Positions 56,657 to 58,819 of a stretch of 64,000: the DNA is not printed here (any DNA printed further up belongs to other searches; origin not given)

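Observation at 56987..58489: About 500-aa alpha-helical, family-less core inside the 2107-aa T9SS protein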

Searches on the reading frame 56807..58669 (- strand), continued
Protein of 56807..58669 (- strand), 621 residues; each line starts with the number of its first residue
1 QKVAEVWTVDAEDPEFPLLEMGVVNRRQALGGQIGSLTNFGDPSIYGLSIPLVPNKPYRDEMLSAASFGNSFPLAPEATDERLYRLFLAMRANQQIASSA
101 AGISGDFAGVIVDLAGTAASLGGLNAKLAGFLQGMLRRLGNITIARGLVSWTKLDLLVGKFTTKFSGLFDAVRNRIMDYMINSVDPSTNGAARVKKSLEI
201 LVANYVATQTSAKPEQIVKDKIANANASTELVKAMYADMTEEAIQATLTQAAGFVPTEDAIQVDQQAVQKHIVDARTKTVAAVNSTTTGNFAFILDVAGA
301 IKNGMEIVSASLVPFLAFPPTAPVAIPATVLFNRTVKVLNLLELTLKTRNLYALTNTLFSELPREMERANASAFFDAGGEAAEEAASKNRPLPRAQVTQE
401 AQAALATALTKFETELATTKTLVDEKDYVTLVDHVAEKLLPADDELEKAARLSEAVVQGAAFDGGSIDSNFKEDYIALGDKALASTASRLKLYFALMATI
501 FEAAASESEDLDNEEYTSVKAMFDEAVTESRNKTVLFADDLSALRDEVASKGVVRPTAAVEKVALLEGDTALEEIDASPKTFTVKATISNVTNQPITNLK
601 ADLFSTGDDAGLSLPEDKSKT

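Call 36: fold_search(model_id=the predicted structure, library=pdb)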
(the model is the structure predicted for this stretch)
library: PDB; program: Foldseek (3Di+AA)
matches with E <= 10: 351; with E <= 0.001: 0
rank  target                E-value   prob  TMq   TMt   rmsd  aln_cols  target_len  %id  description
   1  8w20_A                1.3e-02  0.28  0.13  0.11  68.8       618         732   14  Umb1 umbrella toxin particle (released 2024-04-17)
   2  8pm6                  9.7e-02  0.08  0.09  0.07  34.8       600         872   13  Human bile salt export pump (BSEP) in complex with inhibitor GBM in nanodiscs (released 2023-11-22)
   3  5j4i_A                1.4e-01  0.10  0.10  0.13  24.7       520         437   11  Crystal Structure of the L-arginine/agmatine antiporter from E. coli at 2.2 Angstroem resolution (released 2016-08-31)
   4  9b48_A                1.6e-01  0.10  0.10  0.13  25.0       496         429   12  Asp324Glu variant of phosphate transporter PiPT from Piriformospora indica (released 2025-03-26)
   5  8b70_A                1.6e-01  0.06  0.09  0.09  28.9       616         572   10  KimA from B. subtilis with nucleotide second-messenger c-di-AMP bound (released 2023-01-18)
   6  2kbb_MODEL_1_A        1.9e-01  0.97  0.17  0.48   8.5       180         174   18  Solution Structure of the R9 Domain of Talin (released 2009-03-17)
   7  3owa_B                2.1e-01  0.14  0.11  0.11  25.4       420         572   10  Crystal Structure of Acyl-CoA Dehydrogenase complexed with FAD from Bacillus anthracis (released 2010-10-13)
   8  9hdd_A                2.1e-01  0.11  0.10  0.13  26.5       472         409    7  Sla2 C-terminal region (Residues 560-968) (REND and THATCH domains) (released 2025-05-21)
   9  8y6i_A                2.4e-01  0.11  0.13  0.13  33.2       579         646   12  P-glycoprotein in complex with UIC2 Fab and triple elacridar molecules in nanodisc (released 2024-04-17)
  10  8bgw_A                2.4e-01  0.09  0.13  0.11  25.5       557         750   11  CryoEM structure of quinol-dependent Nitric Oxide Reductase (qNOR) from Alcaligenes xylosoxidans at 2.2 A resolution (released 2023-08-16)
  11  9qn7_A                3.3e-01  0.18  0.14  0.22  29.6       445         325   13  Structure of talin in complex with a peptide fragment (released 2025-10-08)
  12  3s8f_A                3.3e-01  0.14  0.15  0.16  19.5       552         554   11  1.8 A structure of ba3 cytochrome c oxidase from Thermus thermophilus in lipid environment (released 2011-08-03)
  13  5gpj_A                3.3e-01  0.12  0.15  0.14  27.0       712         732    9  Crystal Structure of Proton-Pumping Pyrophosphatase (released 2016-12-28)
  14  6jb3                  3.3e-01  0.06  0.11  0.10  31.6       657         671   11  Structure of SUR1 subunit bound with repaglinide (released 2019-05-22)
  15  7n6g_3W               3.8e-01  0.14  0.14  0.19  49.4       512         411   10  C1 of central pair (released 2022-05-18)
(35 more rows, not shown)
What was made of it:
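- On ClyA-family alpha pore-forming toxins: PaxB E 0.79, TM 0.07-0.12 (call 36).
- Closest known: ClyA-family alpha pore-forming toxins. Same: Weak Foldseek matches were found (call 36).
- Closest known: Helical-bundle rod domains of force-bearing linkers. Same: The position between an adhesive head and an anchor is analogous (call 36).
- Closest known: UmbC scaffold of Streptomyces umbrella toxin particles. Same: It is the best Foldseek PDB match (8w20_A) and is a large Ala/Leu-rich helical scaffold (call 36).
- Weak Foldseek matches include AhlB and PaxB pore-forming toxins and the Umb1 toxin particle (call 36).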

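Call 42: fold_search(model_id=the predicted structure, library=viral)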
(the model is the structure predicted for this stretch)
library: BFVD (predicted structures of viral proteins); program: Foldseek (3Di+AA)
matches with E <= 10: 289; with E <= 0.001: 0
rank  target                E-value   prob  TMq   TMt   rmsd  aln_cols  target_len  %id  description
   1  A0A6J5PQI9            2.7e-02  0.14  0.10  0.09  35.4       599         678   13  Uncharacterized protein [uncultured Caudovirales phage]
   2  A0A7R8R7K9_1          4.6e-02  0.16  0.12  0.09  33.1       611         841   10  Tape measure protein [Klebsiella phage vB_KaS-Veronica]
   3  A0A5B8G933            6.0e-02  0.12  0.10  0.10  27.9       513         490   10  Membrane protein K15 [Colobine gammaherpesvirus 1]
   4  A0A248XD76            1.3e-01  0.08  0.10  0.05  52.1       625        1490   14  Putative tail tape measure protein [Klebsiella phage YMC16/01/N133_KPN_BP]
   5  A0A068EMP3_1          1.3e-01  0.41  0.19  0.11  34.1       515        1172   13  Putative tail protein [Bacillus phage CP-51]
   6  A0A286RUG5            1.3e-01  0.12  0.11  0.13  21.9       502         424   12  Envelope protein UL43 [Beluga whale alphaherpesvirus 1]
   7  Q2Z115                1.5e-01  0.12  0.13  0.15  30.1       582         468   12  Uncharacterized protein [Pseudomonas phage EL]
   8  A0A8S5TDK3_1          2.2e-01  0.05  0.09  0.08  35.0       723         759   10  Tape measure domain protein [Siphoviridae sp. ctNnX9]
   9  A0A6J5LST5            2.4e-01  0.14  0.11  0.15  39.3       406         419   14  Uncharacterized protein [uncultured Caudovirales phage]
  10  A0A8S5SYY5            2.5e-01  0.04  0.08  0.06  42.1       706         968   11  Tail tape measure protein [Siphoviridae sp. ct8wU2]
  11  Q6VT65                2.6e-01  0.04  0.08  0.08  33.4       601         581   13  (no name in the UniProt tables at hand)
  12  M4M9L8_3              2.9e-01  0.05  0.08  0.07  28.6       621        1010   10  (no name in the UniProt tables at hand)
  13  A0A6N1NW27            3.3e-01  0.10  0.11  0.15  27.3       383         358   10  Putative ORFan [Tupanvirus deep ocean]
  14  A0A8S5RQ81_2          3.3e-01  0.08  0.13  0.09  58.6       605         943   13  (no name in the UniProt tables at hand)
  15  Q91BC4                3.4e-01  0.08  0.14  0.16  23.9       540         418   11  Uncharacterized protein [Spodoptera litura multicapsid nucleopolyhedrovirus]
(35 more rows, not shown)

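Call 56: list_cluster_members(proteins=[P0001, P0002, P0003, P0004, P0005, P0006, P0007, P0008, P0009, P0010])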
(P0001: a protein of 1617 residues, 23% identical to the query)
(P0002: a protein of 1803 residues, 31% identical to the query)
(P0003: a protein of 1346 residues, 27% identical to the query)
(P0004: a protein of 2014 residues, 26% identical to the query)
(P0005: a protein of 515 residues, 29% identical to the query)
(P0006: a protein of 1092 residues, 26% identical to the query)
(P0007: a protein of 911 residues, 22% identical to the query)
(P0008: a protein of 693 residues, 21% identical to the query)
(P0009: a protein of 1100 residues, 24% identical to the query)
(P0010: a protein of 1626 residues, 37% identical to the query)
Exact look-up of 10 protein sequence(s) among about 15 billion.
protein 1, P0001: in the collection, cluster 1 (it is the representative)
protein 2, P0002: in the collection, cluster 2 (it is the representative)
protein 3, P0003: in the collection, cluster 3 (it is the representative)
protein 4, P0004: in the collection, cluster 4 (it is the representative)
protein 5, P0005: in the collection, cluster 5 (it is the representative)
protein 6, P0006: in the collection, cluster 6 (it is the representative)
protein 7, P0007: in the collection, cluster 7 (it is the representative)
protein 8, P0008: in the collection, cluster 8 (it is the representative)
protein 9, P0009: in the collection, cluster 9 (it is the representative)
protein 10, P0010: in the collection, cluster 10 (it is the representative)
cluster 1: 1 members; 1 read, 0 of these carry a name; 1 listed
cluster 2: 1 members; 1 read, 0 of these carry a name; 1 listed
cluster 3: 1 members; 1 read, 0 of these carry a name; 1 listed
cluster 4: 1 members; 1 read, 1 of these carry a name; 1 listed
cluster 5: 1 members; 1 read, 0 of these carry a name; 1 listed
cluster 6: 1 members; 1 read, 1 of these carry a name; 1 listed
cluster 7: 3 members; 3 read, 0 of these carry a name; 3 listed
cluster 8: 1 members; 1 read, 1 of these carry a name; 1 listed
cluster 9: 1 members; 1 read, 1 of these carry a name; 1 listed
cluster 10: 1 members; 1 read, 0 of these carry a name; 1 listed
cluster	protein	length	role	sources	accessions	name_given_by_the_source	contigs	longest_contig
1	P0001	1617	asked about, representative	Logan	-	-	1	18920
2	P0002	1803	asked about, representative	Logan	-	-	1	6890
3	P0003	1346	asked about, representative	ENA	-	-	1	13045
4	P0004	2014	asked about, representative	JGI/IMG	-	hypothetical protein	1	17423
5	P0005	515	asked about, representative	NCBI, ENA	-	-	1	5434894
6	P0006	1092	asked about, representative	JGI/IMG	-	hypothetical protein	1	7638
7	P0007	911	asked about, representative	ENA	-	-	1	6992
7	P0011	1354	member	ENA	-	-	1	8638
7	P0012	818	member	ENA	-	-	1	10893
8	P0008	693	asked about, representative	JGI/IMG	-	hypothetical protein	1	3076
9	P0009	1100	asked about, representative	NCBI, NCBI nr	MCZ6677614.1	MAG: T9SS type A sorting domain-containing protein [Candidatus Poribacteria bacterium] | T9SS type A sorting domain-containing protein [Candidatus Poribacteria bacterium]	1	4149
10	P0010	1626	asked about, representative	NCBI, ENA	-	-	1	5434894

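Call 57: find_encoding_contigs(protein=P0003, flank=10000, max_places=3)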
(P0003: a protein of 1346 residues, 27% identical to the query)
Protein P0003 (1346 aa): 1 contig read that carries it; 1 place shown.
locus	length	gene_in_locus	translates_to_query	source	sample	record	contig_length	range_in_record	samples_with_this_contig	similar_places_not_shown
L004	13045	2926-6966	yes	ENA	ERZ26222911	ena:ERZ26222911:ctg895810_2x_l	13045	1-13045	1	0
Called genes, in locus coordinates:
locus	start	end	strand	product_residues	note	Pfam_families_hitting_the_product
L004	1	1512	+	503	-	?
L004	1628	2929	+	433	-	PF01839:FG-GAP (faint), PF13517:FG-GAP_3 (weak)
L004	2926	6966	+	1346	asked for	-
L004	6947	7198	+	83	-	-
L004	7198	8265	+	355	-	PF00404:Dockerin_1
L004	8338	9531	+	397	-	-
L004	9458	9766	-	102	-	-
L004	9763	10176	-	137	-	-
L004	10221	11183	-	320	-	PF00246:Peptidase_M14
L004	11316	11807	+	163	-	-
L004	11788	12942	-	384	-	PF00144:Beta-lactamase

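Call 58: find_encoding_contigs(protein=P0012, flank=10000, max_places=3)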
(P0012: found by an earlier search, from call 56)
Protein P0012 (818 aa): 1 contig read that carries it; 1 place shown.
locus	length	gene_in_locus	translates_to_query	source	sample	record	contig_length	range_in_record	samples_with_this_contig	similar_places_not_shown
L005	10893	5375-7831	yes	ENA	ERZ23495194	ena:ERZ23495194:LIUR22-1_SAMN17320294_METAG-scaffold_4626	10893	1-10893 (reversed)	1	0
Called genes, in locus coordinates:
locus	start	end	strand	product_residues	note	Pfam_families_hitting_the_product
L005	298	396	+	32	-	-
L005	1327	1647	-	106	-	-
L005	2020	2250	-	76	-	-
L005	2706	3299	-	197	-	-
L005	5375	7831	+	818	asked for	PF00963:Cohesin, PF18962:Por_Secre_tail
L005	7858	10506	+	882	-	PF18962:Por_Secre_tail (faint), PF18911:PKD_4, PF00801:PKD, PF13860:FlgD_ig (weak)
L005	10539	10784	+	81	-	-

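Call 59: find_encoding_contigs(protein=P0011, flank=10000, max_places=3)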
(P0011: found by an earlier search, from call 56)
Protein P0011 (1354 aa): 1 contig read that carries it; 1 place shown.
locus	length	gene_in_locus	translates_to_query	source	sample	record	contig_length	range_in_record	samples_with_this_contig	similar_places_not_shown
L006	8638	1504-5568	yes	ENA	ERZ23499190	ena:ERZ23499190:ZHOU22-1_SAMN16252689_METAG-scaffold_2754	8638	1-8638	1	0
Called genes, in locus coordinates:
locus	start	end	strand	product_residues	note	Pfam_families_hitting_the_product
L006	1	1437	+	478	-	?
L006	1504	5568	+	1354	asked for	PF00963:Cohesin, PF18962:Por_Secre_tail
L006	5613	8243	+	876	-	PF18962:Por_Secre_tail (faint), PF18911:PKD_4, PF00801:PKD, PF13860:FlgD_ig (weak)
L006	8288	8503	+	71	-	-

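Call 63: search_protein_families(library=phrogs, alignment_id=A1, max_evalue=0.1)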
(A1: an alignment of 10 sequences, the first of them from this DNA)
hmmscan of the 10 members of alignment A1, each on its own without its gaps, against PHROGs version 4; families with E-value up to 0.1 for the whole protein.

A. member 1, seq(601 aa): 1 family
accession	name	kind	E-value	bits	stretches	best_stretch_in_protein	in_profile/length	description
phrog_17762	-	unknown function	0.021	16.4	1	382-461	20-100/115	-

B. families by the number of members that match (of 10 scanned): 6 families
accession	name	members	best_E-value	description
phrog_17762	-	1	0.021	-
phrog_5247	-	1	0.035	-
phrog_14930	-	1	0.036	-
phrog_32747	-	1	0.045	-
phrog_12720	-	1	0.062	DNA binding protein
phrog_596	-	1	0.072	-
